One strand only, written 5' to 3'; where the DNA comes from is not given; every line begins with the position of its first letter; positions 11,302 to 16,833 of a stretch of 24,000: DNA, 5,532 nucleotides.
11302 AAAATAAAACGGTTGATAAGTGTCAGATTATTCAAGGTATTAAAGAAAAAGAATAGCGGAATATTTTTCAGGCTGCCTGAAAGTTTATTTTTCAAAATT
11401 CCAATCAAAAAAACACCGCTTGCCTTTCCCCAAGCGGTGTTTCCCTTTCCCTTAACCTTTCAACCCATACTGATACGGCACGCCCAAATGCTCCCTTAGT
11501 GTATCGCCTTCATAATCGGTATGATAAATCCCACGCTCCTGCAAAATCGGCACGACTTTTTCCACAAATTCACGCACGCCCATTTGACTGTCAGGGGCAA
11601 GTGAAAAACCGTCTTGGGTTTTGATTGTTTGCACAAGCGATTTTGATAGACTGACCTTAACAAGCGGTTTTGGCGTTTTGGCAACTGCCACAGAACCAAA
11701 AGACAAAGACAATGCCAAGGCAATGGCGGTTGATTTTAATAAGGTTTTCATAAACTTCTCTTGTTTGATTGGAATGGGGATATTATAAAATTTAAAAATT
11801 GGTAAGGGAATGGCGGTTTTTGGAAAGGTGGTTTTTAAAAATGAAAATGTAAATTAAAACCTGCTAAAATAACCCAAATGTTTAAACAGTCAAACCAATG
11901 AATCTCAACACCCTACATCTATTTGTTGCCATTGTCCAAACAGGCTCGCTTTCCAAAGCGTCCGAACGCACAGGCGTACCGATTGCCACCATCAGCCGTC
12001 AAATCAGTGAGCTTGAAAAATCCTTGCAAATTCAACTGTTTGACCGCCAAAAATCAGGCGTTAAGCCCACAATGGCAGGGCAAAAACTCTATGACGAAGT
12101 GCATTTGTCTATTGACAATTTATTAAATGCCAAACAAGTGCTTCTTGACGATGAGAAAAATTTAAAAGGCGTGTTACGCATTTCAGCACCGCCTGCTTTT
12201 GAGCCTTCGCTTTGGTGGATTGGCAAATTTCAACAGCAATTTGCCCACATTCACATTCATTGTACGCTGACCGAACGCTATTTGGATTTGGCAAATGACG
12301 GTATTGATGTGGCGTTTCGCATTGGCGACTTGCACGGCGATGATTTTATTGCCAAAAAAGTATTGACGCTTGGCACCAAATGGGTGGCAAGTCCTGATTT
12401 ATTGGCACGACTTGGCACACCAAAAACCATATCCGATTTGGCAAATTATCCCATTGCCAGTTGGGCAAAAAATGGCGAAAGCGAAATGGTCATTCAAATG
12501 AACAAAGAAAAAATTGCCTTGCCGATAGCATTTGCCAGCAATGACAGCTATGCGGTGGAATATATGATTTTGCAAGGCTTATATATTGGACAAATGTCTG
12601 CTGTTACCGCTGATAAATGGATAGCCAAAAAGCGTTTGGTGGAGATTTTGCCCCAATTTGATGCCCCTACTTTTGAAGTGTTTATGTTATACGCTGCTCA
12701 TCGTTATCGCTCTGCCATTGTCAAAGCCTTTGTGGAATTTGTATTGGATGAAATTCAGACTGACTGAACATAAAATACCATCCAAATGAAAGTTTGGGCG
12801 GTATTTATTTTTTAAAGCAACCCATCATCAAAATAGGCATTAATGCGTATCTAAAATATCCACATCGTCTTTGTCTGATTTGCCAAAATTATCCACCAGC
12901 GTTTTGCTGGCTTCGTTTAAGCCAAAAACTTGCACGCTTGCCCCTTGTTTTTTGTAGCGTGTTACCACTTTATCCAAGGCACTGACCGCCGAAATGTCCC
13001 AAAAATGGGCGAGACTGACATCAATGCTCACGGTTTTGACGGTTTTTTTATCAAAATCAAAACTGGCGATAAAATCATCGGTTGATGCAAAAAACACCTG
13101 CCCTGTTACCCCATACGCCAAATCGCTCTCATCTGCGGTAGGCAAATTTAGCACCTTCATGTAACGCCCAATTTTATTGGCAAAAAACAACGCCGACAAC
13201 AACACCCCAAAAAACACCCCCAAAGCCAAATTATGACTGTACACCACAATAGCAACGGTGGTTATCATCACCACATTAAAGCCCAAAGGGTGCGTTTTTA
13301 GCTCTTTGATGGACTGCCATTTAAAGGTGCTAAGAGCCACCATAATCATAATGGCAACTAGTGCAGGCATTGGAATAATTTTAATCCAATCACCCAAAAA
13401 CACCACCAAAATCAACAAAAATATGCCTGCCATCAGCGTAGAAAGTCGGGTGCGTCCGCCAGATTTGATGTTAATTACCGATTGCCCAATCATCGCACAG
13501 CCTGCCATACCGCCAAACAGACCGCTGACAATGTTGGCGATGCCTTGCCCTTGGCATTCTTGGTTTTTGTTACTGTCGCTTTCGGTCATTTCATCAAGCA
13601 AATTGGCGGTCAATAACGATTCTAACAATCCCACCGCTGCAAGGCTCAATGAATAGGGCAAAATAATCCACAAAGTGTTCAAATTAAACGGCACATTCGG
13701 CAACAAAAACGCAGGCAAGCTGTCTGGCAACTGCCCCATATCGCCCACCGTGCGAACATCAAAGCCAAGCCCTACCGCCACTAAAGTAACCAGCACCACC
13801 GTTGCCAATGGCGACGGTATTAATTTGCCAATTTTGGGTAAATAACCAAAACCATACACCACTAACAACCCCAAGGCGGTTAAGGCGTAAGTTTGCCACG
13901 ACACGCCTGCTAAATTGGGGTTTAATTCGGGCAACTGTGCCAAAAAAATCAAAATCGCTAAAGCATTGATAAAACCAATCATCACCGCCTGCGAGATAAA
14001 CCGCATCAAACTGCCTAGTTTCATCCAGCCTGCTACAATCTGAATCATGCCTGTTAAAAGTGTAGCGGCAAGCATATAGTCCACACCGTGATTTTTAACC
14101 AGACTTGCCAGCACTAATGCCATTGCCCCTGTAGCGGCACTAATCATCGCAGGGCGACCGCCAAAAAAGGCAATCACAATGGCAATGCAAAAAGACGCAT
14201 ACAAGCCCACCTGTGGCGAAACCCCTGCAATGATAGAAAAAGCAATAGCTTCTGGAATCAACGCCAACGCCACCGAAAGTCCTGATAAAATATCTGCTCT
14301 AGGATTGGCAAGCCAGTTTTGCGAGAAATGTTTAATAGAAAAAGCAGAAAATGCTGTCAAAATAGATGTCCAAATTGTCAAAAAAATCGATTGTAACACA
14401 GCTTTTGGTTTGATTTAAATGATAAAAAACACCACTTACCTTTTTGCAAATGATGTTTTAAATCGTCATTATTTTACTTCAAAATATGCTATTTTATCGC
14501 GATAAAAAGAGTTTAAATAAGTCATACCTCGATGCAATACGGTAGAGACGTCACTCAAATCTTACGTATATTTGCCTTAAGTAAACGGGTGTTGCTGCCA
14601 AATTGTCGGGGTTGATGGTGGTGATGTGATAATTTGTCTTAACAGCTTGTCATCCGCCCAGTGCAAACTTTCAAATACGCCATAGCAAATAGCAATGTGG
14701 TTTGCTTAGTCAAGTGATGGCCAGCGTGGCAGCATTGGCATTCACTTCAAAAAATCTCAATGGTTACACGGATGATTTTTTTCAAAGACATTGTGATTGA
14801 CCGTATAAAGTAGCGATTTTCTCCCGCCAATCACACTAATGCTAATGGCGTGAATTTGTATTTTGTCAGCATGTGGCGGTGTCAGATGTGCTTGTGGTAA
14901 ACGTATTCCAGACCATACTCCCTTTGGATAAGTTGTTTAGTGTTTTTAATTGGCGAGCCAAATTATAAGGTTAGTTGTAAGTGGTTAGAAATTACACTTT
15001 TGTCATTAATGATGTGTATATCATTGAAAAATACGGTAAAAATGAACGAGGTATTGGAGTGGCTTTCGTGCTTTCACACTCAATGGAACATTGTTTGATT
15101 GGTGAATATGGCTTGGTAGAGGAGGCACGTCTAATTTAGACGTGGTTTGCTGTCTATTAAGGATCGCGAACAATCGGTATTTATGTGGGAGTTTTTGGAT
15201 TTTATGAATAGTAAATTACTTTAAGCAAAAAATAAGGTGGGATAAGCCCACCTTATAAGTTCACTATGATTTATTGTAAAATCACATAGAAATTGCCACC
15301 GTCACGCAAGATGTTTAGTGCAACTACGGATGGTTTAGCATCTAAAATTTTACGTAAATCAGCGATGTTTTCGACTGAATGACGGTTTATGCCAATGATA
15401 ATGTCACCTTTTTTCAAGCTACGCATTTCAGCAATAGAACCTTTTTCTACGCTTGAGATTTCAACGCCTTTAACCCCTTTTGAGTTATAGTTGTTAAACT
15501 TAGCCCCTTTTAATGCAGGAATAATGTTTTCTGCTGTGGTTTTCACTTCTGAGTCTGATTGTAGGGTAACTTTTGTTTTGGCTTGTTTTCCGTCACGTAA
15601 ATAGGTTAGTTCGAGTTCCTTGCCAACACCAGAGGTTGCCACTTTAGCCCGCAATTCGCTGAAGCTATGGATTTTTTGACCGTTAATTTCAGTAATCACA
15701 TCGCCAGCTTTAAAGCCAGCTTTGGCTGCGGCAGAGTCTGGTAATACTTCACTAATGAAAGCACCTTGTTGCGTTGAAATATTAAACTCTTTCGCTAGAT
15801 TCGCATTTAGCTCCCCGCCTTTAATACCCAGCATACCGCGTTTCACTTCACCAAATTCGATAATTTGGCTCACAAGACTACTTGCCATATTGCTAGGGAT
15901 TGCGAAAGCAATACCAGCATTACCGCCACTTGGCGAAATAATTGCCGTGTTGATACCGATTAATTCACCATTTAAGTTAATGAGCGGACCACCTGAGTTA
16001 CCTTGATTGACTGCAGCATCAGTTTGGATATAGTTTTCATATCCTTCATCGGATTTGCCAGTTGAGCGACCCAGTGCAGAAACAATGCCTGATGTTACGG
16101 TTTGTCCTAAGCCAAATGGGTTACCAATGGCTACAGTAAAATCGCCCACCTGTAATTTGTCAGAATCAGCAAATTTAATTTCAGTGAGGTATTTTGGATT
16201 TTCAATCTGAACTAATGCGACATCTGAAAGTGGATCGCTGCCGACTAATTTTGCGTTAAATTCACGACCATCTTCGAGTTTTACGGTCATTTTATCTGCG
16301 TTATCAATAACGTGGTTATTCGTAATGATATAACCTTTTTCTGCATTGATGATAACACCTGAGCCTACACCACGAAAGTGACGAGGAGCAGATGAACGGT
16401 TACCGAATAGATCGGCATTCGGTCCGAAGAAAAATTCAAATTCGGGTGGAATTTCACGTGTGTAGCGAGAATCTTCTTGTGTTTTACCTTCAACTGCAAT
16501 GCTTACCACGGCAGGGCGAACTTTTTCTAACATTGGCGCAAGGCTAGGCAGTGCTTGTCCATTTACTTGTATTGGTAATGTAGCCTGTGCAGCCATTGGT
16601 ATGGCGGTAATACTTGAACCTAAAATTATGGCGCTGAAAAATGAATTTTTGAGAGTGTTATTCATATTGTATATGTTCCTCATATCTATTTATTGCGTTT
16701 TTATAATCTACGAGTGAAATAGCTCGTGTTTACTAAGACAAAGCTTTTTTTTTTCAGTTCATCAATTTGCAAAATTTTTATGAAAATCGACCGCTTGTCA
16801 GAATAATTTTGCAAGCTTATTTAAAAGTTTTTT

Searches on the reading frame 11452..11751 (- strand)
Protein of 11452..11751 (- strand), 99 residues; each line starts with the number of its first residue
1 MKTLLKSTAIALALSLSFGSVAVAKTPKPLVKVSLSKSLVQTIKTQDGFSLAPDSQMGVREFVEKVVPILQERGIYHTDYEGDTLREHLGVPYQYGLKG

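Call 17: search_protein_families(library=pfam, proteins=[window:11452-11751:-], max_evalue=0.001)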
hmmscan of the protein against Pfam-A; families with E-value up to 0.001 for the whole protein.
window:11452-11751:- (99 aa): 0 families

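Call 21: search_protein_families(library=ncbifam, proteins=[window:11452-11751:-], max_evalue=0.001)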
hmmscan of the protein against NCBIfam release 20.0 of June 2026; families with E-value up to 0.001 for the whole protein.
window:11452-11751:- (99 aa): 1 family
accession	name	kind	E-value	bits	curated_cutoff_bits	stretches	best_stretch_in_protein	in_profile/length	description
TIGR03860.1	FMN_nitrolo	subfamily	1.8e-11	43.5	279.7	1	44-88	377-422/422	NtaA/DmoA family FMN-dependent monooxygenase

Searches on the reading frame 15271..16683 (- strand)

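Call 17: search_protein_families(library=pfam, proteins=[window:15271-16683:-], max_evalue=0.001)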
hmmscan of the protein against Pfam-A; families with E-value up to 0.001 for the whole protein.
window:15271-16683:- (470 aa): 7 families
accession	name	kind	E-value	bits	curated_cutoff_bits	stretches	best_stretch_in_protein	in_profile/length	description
PF13365.12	Trypsin_2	-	1.7e-32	113.6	27.6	1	107-244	1-144/144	Trypsin-like peptidase domain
PF00595.29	PDZ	-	2.5e-29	101.9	23.2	2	277-361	5-80/81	PDZ domain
PF00089.32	Trypsin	-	5.6e-24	85.6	20.6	1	108-268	28-217/220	Trypsin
PF17820.7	PDZ_6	-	1.1e-22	79.9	27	2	309-363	1-54/54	PDZ domain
PF13180.12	PDZ_2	-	6.2e-22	78.1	27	1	305-374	11-80/80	PDZ domain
PF14685.13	PDZ_Tricorn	-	0.00019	21.8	25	0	317-369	31-84/88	Tricorn protease PDZ domain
PF19805.5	DUF6288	-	0.00026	20.7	26.3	0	407-440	3-35/402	Family of unknown function (DUF6288)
